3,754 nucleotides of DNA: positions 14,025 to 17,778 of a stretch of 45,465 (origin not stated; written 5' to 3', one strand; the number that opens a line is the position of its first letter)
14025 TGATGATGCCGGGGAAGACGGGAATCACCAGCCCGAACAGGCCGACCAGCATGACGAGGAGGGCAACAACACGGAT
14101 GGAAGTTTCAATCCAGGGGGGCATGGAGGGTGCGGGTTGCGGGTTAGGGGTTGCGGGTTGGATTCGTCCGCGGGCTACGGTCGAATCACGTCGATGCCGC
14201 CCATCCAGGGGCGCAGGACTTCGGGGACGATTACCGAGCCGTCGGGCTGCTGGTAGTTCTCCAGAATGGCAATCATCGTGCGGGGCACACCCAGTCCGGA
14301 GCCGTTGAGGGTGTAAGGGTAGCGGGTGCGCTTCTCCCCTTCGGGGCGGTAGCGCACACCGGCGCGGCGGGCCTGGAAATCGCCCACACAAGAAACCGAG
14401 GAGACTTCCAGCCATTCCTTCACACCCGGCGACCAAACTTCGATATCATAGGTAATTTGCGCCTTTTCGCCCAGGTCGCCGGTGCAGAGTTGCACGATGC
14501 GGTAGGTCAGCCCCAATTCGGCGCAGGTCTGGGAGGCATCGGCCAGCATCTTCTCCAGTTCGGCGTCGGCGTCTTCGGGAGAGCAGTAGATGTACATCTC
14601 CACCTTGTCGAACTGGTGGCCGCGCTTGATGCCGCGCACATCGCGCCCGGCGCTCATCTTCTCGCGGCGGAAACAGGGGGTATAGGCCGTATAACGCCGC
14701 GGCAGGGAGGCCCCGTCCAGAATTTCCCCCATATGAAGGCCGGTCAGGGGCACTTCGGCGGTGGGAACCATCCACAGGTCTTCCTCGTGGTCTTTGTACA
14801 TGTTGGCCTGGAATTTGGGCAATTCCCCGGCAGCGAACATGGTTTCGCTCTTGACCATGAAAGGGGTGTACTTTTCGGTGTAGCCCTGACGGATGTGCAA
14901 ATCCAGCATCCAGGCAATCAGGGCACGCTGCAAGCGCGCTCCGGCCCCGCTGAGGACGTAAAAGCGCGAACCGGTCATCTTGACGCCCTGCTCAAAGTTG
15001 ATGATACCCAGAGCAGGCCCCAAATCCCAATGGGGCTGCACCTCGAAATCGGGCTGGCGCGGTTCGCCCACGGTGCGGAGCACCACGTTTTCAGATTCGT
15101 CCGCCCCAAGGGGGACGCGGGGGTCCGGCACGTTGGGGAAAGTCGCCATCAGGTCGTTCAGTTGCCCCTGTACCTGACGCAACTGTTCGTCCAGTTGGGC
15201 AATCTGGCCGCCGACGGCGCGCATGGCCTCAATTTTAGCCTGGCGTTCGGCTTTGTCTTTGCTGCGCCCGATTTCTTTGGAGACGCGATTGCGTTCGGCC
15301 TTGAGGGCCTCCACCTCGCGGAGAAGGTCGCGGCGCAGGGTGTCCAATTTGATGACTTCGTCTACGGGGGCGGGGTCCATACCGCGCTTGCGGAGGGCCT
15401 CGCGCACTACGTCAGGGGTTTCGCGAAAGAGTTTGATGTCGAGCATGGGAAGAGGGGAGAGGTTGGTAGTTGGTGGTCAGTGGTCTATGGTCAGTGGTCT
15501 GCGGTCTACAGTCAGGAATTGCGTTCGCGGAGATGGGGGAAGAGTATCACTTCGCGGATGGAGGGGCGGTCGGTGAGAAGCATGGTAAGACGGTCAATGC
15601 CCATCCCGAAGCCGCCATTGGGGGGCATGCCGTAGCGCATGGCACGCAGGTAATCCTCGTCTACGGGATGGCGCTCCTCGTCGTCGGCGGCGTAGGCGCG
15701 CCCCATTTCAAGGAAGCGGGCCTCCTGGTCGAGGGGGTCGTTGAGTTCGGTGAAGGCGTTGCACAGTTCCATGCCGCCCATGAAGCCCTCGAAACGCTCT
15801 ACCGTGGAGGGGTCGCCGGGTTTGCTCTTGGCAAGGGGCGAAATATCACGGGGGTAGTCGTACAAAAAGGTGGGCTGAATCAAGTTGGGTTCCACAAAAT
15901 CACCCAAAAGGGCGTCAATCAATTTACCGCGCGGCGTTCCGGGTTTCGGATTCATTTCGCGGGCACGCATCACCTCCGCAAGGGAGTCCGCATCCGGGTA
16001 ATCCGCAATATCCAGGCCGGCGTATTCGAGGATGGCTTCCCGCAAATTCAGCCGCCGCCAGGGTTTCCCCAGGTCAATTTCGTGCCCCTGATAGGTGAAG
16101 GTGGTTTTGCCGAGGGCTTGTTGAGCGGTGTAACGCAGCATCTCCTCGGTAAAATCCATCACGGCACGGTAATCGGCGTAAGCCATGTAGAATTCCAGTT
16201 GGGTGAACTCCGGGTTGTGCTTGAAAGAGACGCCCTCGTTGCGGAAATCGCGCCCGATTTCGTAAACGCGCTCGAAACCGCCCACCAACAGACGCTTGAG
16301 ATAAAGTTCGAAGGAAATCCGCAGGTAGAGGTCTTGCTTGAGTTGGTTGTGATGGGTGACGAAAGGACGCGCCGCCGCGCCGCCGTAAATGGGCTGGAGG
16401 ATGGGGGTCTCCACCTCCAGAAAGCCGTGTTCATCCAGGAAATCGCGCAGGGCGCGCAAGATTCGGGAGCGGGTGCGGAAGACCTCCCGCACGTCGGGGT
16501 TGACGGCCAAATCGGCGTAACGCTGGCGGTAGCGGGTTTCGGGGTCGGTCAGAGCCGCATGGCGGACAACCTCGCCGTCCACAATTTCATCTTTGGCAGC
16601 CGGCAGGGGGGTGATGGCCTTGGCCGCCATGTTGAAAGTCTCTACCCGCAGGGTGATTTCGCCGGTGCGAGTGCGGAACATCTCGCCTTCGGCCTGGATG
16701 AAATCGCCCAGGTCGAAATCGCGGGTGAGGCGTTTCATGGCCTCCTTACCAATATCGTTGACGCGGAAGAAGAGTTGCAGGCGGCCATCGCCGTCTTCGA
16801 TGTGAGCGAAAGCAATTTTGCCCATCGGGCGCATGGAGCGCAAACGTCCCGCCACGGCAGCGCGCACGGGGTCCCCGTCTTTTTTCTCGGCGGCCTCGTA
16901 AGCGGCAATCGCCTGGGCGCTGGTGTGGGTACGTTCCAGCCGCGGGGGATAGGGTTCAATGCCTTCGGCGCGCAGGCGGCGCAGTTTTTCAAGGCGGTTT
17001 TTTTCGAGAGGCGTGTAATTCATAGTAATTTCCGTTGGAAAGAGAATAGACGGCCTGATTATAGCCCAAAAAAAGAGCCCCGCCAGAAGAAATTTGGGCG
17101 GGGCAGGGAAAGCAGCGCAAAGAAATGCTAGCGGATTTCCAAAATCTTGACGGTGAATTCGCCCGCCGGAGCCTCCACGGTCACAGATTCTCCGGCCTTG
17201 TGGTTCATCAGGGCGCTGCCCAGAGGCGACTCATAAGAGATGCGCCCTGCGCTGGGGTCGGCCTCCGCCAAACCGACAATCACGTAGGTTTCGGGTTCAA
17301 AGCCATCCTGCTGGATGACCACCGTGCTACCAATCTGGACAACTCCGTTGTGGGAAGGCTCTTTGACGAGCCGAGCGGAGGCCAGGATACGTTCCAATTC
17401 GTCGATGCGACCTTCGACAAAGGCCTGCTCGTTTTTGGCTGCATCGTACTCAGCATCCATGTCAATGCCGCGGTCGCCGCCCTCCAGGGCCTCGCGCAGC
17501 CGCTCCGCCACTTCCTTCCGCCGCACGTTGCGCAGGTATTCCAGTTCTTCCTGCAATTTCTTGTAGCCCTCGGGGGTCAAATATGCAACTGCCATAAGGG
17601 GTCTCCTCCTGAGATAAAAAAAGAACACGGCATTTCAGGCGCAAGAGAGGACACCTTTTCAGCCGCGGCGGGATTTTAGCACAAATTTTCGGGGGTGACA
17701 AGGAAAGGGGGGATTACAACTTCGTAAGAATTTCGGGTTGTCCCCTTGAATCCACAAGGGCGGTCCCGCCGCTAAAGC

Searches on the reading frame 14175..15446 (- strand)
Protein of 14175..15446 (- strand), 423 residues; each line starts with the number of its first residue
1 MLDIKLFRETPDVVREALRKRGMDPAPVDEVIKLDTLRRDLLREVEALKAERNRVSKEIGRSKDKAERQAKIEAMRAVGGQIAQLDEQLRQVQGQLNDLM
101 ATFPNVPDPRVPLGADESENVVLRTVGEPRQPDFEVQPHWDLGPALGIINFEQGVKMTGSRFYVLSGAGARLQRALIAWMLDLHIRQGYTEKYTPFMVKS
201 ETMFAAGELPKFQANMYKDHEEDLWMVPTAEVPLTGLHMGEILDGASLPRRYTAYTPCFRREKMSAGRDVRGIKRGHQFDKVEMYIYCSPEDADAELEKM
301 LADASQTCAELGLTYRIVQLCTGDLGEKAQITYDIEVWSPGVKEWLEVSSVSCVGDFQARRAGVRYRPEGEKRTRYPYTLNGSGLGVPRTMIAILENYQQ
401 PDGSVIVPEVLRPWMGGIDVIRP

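Call 7: search_protein_families(library=pfam, proteins=[window:14175-15446:-])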
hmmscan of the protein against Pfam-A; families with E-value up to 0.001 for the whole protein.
window:14175-15446:- (423 aa): 2 families
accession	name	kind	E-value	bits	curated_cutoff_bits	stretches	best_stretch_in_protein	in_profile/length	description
PF00587.30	tRNA-synt_2b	-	4.9e-34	118.4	29.3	1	218-398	5-179/179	tRNA synthetase class II core domain (G, H, P, S and T)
PF02403.27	Seryl_tRNA_N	-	3.7e-32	111.2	28.2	1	1-107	1-108/108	Seryl-tRNA synthetase N-terminal domain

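Call 12: find_homologous_proteins(query=window:14175-15446:-, max_evalue=1e-50)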
Query window:14175-15446:- (423 aa): 8000 proteins with E <= 1e-50 among 8000 candidates; the best 120 are listed.
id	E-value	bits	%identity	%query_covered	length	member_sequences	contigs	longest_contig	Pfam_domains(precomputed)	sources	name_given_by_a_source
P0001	8.4e-286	965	100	100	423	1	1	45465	PF00587.31,PF02403.28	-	-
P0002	2.2e-273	924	95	100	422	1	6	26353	PF00587.31,PF02403.28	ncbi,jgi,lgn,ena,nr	ncbi:MAG TPA: serine--tRNA ligase [Chloroflexi bacterium]|nr:serine--tRNA ligase [Chloroflexota bact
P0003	2.5e-272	921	95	100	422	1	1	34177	PF00587.31,PF02403.28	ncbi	-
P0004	1.1e-265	899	92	100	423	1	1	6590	PF00587.31,PF02403.28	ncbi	-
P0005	3.7e-265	897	92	100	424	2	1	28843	PF00587.31,PF02403.28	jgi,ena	-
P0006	9.4e-263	889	91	100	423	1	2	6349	PF00587.31,PF02403.28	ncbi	-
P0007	2.1e-261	885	91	100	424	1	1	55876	PF00587.31,PF02403.28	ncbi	-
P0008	3.9e-252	854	88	100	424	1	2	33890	PF00587.31,PF02403.28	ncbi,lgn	ncbi:MAG: serine--tRNA ligase [Anaerolineales bacterium]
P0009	2.1e-247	839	87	100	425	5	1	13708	PF00587.31,PF02403.28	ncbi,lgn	-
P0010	2.1e-246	836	87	100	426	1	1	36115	PF00587.31,PF02403.28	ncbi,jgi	-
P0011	2.1e-220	750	77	100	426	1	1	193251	PF00587.31,PF02403.28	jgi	-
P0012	1.0e-219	748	76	100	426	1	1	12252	PF00587.31,PF02403.28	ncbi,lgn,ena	-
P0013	3.4e-219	746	76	100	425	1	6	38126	PF00587.31,PF02403.28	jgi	jgi:seryl-tRNA synthetase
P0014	5.2e-219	745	76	100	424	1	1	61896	PF00587.31,PF02403.28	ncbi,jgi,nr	ncbi:MAG: serine--tRNA ligase [Chloroflexi bacterium]|nr:serine--tRNA ligase [Chloroflexota bacteriu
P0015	6.8e-218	742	77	100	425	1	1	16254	PF00587.31,PF02403.28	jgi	jgi:seryl-tRNA synthetase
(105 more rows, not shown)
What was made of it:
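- On Cyanobacterial STRR: The organism is an Anaerolineales MAG (call 12).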

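Call 14: find_encoding_contigs(protein=P0002, flank=10000, max_places=3)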
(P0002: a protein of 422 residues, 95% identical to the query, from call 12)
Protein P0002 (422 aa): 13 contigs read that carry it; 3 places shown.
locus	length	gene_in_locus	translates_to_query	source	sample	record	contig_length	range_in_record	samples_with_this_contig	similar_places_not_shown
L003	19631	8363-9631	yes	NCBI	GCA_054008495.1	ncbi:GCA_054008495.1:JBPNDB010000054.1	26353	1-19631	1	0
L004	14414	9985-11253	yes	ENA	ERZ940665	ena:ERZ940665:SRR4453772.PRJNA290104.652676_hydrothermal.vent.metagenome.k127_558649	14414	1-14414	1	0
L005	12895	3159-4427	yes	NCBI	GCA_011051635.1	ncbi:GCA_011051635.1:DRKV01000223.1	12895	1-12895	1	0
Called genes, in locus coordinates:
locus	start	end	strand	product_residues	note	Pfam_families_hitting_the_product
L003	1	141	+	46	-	?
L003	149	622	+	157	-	PF00583:Acetyltransf_1, PF13508:Acetyltransf_7, PF13673:Acetyltransf_10, PF08445:FR47 (faint)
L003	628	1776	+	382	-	PF01612:DNA_pol_A_exo1, PF00570:HRDC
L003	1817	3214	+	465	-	PF00753:Lactamase_B, PF23023:Anti-Pycsar_Apyc1 (weak), PF12706:Lactamase_B_2, PF16661:Lactamase_B_6, PF10996:Beta-Casp, PF07521:RMMBL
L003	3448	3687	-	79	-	PF04434:SWIM (weak)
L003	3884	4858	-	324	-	PF13302:Acetyltransf_3 (weak), PF13527:Acetyltransf_9 (faint), PF00583:Acetyltransf_1, PF13508:Acetyltransf_7, PF13673:Acetyltransf_10, PF08445:FR47 (weak)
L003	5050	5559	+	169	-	PF00254:FKBP_C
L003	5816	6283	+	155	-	PF03449:GreA_GreB_N, PF01272:GreA_GreB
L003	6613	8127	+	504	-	PF01409:tRNA-synt_2d (faint), PF01336:tRNA_anti-codon, PF00152:tRNA-synt_2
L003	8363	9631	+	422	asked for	PF02403:Seryl_tRNA_N, PF00587:tRNA-synt_2b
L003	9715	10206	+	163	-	PF04306:DUF456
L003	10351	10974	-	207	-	PF13513:HEAT_EZ (faint), PF13646:HEAT_2, PF03130:HEAT_PBS (faint), PF02985:HEAT (faint), PF13646:HEAT_2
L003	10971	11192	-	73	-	PF03966:Trm112p (weak)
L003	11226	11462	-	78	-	PF10049:DUF2283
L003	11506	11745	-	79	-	-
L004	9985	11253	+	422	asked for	PF02403:Seryl_tRNA_N, PF00587:tRNA-synt_2b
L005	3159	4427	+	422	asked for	PF02403:Seryl_tRNA_N, PF00587:tRNA-synt_2b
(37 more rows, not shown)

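Call 15: find_encoding_contigs(protein=P0003, flank=10000, max_places=2)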
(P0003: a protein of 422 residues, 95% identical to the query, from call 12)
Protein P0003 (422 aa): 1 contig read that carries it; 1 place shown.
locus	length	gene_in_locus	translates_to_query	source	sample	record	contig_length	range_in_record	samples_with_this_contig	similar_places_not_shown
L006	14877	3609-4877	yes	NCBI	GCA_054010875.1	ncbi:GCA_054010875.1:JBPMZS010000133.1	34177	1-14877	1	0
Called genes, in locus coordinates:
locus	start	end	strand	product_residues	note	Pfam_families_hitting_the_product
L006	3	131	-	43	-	?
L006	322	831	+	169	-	PF00254:FKBP_C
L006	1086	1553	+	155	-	PF03449:GreA_GreB_N, PF01272:GreA_GreB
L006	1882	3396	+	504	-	PF01409:tRNA-synt_2d (faint), PF01336:tRNA_anti-codon, PF00152:tRNA-synt_2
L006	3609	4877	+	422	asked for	PF02403:Seryl_tRNA_N, PF00587:tRNA-synt_2b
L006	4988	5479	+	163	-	PF04306:DUF456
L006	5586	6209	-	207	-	PF13513:HEAT_EZ (faint), PF13646:HEAT_2, PF03130:HEAT_PBS (faint), PF02985:HEAT (faint), PF13646:HEAT_2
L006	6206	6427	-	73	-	PF03966:Trm112p (weak)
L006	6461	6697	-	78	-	PF10049:DUF2283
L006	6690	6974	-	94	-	-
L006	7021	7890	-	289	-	PF03537:Glyco_hydro_114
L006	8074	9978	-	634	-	PF12229:PG_binding_4, PF04294:VanW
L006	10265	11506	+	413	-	PF01053:Cys_Met_Meta_PP, PF00155:Aminotran_1_2, PF00266:Aminotran_5 (faint)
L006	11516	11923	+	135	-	PF22636:FlK, PF03061:4HBT (weak)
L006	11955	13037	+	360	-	PF13692:Glyco_trans_1_4 (weak)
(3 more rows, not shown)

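Call 16: find_encoding_contigs(protein=P0007, flank=10000, max_places=2)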
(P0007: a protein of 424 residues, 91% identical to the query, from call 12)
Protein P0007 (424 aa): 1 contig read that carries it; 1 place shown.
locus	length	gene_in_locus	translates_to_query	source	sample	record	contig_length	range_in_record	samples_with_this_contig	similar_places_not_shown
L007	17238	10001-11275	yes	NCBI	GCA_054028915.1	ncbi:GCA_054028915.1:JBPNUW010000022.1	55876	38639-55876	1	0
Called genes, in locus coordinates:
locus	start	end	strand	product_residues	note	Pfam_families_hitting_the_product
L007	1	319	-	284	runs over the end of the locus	PF00795:CN_hydrolase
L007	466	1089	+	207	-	PF24961:NfeD_membrane, PF01957:NfeD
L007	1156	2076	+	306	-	PF01145:Band_7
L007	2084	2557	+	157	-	PF00583:Acetyltransf_1, PF13673:Acetyltransf_10, PF13508:Acetyltransf_7, PF08445:FR47 (weak)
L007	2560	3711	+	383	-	PF01612:DNA_pol_A_exo1, PF00570:HRDC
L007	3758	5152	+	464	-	PF00753:Lactamase_B, PF23023:Anti-Pycsar_Apyc1 (weak), PF12706:Lactamase_B_2, PF16661:Lactamase_B_6, PF10996:Beta-Casp, PF07521:RMMBL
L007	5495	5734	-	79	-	PF04434:SWIM (weak)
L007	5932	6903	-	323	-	PF13527:Acetyltransf_9 (weak), PF00583:Acetyltransf_1, PF13508:Acetyltransf_7, PF13673:Acetyltransf_10, PF08445:FR47 (weak)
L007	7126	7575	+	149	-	PF00254:FKBP_C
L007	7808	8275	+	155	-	PF03449:GreA_GreB_N, PF01272:GreA_GreB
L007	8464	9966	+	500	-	PF01409:tRNA-synt_2d (faint), PF01336:tRNA_anti-codon, PF00152:tRNA-synt_2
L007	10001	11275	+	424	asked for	PF02403:Seryl_tRNA_N, PF00587:tRNA-synt_2b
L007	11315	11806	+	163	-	PF04306:DUF456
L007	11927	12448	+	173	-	-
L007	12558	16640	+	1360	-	PF02687:FtsX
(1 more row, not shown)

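Call 26: find_related_loci(query=window:14175-15446:-, collection=genome_contigs, flank=10000)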
Query window:14175-15446:- (423 aa) in genome_contigs; peptide patterns used: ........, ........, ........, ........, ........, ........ (x = any residue, [..] = any of these).
600 stretches matched a pattern (row limit reached: there are more); 591 encode a relative of the query (tblastn E <= 1e-3); the best 80 are kept; 80 distinct loci.
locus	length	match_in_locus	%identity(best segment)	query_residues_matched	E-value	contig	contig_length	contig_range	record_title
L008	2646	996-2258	74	1-421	0e+0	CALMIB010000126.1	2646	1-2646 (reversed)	MAG TPA_asm: uncultured Longilinea sp. isolate SRR8859111_bin.152_CONCOCT_v1.1_MAG genome assembly, contig: ERZ1645187.3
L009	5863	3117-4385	72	1-423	0e+0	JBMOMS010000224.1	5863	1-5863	MAG: Chloroflexota bacterium isolate Betzabe_MAG056 MAG056_224, whole genome shotgun sequence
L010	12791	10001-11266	72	1-422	0e+0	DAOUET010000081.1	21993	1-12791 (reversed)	MAG TPA_asm: Anaerolineales bacterium isolate N7_331 k137_299424, whole genome shotgun sequence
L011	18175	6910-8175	72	1-422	0e+0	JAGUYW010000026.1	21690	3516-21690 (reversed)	MAG: Anaerolineales bacterium isolate DeMMO6_61 c_000000112016, whole genome shotgun sequence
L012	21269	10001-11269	72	1-423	0e+0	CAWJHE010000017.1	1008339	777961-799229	MAG: uncultured Chloroflexia bacterium isolate MFD04716.bin.2.168 genome assembly, contig: contig_8132, whole genome sho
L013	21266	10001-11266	74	1-422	0e+0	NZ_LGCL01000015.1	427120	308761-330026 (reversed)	Ornatilinea apprima strain P3M-1 contig_1, whole genome shotgun sequence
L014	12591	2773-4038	71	1-422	0e+0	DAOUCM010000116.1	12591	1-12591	MAG TPA_asm: Anaerolineales bacterium isolate H81_821 52867, whole genome shotgun sequence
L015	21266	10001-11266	71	1-422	0e+0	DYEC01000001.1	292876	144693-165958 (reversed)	MAG TPA_asm: Anaerolinea sp. isolate Tomsk_49_42 Tomsk_k141_8353, whole genome shotgun sequence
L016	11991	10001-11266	71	1-422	0e+0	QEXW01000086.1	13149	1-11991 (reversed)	MAG: Anaerolineae bacterium isolate Nak57 k99_253100, whole genome shotgun sequence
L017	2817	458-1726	70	1-423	0e+0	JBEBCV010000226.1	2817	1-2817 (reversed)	MAG: Chloroflexota bacterium isolate blackwarrior_2019_sw_WHONDRS-S19S_0021_B_bin.98 scaffold_949597, whole genome shotg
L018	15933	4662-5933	72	1-423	0e+0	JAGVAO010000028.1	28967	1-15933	MAG: Anaerolineales bacterium isolate DeMMO6_11 c_000000090069, whole genome shotgun sequence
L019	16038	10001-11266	72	1-422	0e+0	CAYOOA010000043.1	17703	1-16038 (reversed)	MAG TPA_asm: uncultured Anaerolineaceae bacterium isolate SRP216815_co1_131 genome assembly, contig: NODE_3797_length_17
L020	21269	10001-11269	69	1-423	0e+0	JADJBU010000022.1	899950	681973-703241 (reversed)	MAG: Candidatus Villigracilis adiacens isolate Aved_BAT3C.518 tig00374057-10-8991090, whole genome shotgun sequence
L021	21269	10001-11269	70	1-423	0e+0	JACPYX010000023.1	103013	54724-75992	MAG: Chloroflexi bacterium isolate NC_groundwater_874_Pr1_S2p5_53_73 Montesol18_S2p5_coassembly_scaffold_1362642, whole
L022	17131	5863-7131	71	1-422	0e+0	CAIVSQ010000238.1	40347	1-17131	MAG: uncultured Anaerolineae bacterium isolate Loclat_bin-05256 genome assembly, contig: bin-05256:238/612, whole genome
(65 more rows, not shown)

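Call 49: find_encoding_contigs(protein=P0005, flank=10000, max_places=1)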
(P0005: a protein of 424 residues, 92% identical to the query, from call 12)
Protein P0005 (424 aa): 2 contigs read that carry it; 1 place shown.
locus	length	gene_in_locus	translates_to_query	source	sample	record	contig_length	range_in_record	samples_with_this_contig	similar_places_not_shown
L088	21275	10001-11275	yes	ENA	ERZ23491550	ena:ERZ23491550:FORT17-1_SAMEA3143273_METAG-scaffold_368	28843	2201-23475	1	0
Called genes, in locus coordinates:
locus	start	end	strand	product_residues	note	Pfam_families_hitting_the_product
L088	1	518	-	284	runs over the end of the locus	PF00795:CN_hydrolase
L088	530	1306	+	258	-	PF24961:NfeD_membrane, PF01957:NfeD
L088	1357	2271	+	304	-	PF01145:Band_7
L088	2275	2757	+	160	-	PF00583:Acetyltransf_1, PF13673:Acetyltransf_10, PF13508:Acetyltransf_7, PF08445:FR47 (weak)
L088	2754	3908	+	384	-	PF01612:DNA_pol_A_exo1, PF00570:HRDC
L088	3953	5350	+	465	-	PF00753:Lactamase_B, PF12706:Lactamase_B_2, PF16661:Lactamase_B_6 (weak), PF10996:Beta-Casp, PF07521:RMMBL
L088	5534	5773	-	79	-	PF04434:SWIM (weak)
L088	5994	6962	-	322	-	PF00583:Acetyltransf_1, PF13673:Acetyltransf_10, PF13508:Acetyltransf_7, PF08445:FR47 (weak)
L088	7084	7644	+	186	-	PF00254:FKBP_C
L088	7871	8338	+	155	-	PF03449:GreA_GreB_N, PF01272:GreA_GreB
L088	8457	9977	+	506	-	PF01409:tRNA-synt_2d (faint), PF01336:tRNA_anti-codon, PF00152:tRNA-synt_2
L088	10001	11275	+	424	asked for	PF02403:Seryl_tRNA_N, PF00587:tRNA-synt_2b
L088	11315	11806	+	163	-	PF04306:DUF456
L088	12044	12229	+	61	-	-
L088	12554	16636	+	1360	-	PF02687:FtsX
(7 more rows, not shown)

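Call 50: find_encoding_contigs(protein=P0008, flank=10000, max_places=1)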
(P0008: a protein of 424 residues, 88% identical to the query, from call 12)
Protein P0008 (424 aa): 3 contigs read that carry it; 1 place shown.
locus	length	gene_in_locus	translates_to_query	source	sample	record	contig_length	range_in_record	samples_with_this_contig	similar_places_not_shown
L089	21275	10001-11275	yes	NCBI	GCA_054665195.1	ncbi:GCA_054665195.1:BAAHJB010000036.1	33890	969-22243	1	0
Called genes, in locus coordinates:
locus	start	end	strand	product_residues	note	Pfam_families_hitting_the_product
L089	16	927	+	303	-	PF01145:Band_7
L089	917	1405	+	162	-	PF00583:Acetyltransf_1, PF13673:Acetyltransf_10, PF13508:Acetyltransf_7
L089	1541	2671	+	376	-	PF01612:DNA_pol_A_exo1, PF00570:HRDC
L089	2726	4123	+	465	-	PF00753:Lactamase_B, PF23023:Anti-Pycsar_Apyc1 (weak), PF12706:Lactamase_B_2, PF16661:Lactamase_B_6, PF10996:Beta-Casp, PF07521:RMMBL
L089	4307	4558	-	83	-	PF04434:SWIM (weak)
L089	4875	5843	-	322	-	PF13527:Acetyltransf_9 (weak), PF00583:Acetyltransf_1, PF24553:Rv0428c_C (weak), PF13508:Acetyltransf_7, PF13673:Acetyltransf_10, PF14542:Acetyltransf_CG (faint), PF08445:FR47 (weak)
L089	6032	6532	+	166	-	PF00254:FKBP_C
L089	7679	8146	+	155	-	PF03449:GreA_GreB_N, PF01272:GreA_GreB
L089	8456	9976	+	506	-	PF01409:tRNA-synt_2d (faint), PF01336:tRNA_anti-codon, PF00152:tRNA-synt_2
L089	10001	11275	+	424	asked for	PF02403:Seryl_tRNA_N, PF00587:tRNA-synt_2b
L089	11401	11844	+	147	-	PF04306:DUF456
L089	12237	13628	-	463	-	PF12146:Hydrolase_4, PF12697:Abhydrolase_6, PF00561:Abhydrolase_1, PF00975:Thioesterase (faint), PF06821:Ser_hydrolase (faint), PF00027:cNMP_binding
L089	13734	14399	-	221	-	PF01712:dNK, PF02223:Thymidylate_kin (faint), PF13238:AAA_18 (faint)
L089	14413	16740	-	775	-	PF01326:PPDK_N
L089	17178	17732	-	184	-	PF22769:DCD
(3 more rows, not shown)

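Call 51: find_encoding_contigs(protein=P0010, flank=10000, max_places=1)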
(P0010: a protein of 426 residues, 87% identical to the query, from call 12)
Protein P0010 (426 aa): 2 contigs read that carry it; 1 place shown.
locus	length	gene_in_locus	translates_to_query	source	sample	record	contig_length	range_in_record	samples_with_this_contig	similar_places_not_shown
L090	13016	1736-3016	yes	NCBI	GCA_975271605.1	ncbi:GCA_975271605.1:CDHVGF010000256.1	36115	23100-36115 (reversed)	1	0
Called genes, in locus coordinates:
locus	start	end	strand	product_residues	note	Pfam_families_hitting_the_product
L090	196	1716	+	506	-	PF01336:tRNA_anti-codon, PF00152:tRNA-synt_2, PF01409:tRNA-synt_2d (faint)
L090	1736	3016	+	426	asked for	PF02403:Seryl_tRNA_N, PF00587:tRNA-synt_2b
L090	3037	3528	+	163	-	PF04306:DUF456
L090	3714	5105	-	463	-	PF00561:Abhydrolase_1, PF12146:Hydrolase_4, PF12697:Abhydrolase_6, PF00975:Thioesterase (faint), PF06821:Ser_hydrolase (faint), PF00756:Esterase (weak), PF00027:cNMP_binding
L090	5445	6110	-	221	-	PF01712:dNK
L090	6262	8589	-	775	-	PF01326:PPDK_N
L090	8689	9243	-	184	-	PF22769:DCD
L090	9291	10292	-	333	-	PF01551:Peptidase_M23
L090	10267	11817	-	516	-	PF07837:FTCD_N, PF02971:FTCD, PF04961:FTCD_C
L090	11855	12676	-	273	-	PF01940:DUF92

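Call 52: find_encoding_contigs(protein=P0011, flank=10000, max_places=1)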
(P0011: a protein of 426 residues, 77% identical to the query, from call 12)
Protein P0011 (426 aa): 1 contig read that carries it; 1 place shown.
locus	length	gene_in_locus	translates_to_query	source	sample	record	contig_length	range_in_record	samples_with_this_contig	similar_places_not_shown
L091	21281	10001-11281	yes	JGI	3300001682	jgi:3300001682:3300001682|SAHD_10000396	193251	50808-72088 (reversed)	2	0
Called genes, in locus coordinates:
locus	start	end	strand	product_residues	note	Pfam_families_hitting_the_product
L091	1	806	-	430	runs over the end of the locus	PF23473:LysM3_LYK4_5 (faint), PF01476:LysM (weak), PF01551:Peptidase_M23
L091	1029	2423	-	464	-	PF01547:SBP_bac_1, PF13416:SBP_bac_8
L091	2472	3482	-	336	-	PF05343:Peptidase_M42, PF01546:Peptidase_M20, PF04389:Peptidase_M28 (weak)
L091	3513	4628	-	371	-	PF05343:Peptidase_M42, PF01546:Peptidase_M20 (weak)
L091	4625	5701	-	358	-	PF05343:Peptidase_M42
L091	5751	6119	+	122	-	-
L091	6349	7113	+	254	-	PF02585:PIG-L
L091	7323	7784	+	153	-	PF03449:GreA_GreB_N, PF01272:GreA_GreB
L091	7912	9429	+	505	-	PF01409:tRNA-synt_2d (faint), PF01336:tRNA_anti-codon, PF00152:tRNA-synt_2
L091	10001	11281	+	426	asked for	PF02403:Seryl_tRNA_N, PF00587:tRNA-synt_2b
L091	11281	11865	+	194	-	PF13419:HAD_2, PF00702:Hydrolase, PF13242:Hydrolase_like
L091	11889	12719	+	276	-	PF13243:SQHop_cyclase_C (faint), PF13249:SQHop_cyclase_N (weak)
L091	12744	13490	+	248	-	PF00557:Peptidase_M24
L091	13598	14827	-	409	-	PF10604:Polyketide_cyc2 (faint), PF08327:AHSA1, PF04978:MST (faint), PF13180:PDZ_2, PF12867:DinB_2 (weak)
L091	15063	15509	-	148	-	PF01475:FUR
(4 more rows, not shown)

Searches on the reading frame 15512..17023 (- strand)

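Call 7: search_protein_families(library=pfam, proteins=[window:15512-17023:-])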
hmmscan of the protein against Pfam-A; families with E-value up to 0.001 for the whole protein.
window:15512-17023:- (503 aa): 3 families
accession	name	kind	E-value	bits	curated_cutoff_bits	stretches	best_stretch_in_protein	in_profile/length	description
PF00152.25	tRNA-synt_2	-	3.4e-94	315.8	25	1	161-498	2-307/308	tRNA synthetases class II (D, K and N)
PF01336.31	tRNA_anti-codon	-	3e-13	49.9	27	1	57-130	3-72/75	OB-fold nucleic acid binding domain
PF01409.25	tRNA-synt_2d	-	4.6e-06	26.7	19.8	0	253-303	105-153/246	tRNA synthetases class II core domain (F)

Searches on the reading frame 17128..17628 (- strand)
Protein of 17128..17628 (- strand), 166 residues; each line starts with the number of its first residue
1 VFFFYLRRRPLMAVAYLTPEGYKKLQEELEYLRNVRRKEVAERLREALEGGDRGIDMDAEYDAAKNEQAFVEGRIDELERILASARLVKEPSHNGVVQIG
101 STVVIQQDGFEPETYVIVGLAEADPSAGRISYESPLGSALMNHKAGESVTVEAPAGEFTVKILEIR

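Call 7: search_protein_families(library=pfam, proteins=[window:17128-17628:-])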
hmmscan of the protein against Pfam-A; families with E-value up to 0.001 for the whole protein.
window:17128-17628:- (166 aa): 2 families
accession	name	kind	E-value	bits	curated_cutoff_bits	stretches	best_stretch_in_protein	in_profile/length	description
PF01272.25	GreA_GreB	-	3.7e-24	84.9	26.9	1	94-166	3-76/77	Transcription elongation factor, GreA/GreB, C-term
PF03449.20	GreA_GreB_N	-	6e-24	84.5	24.5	1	16-86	2-70/71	Transcription elongation factor, N-terminal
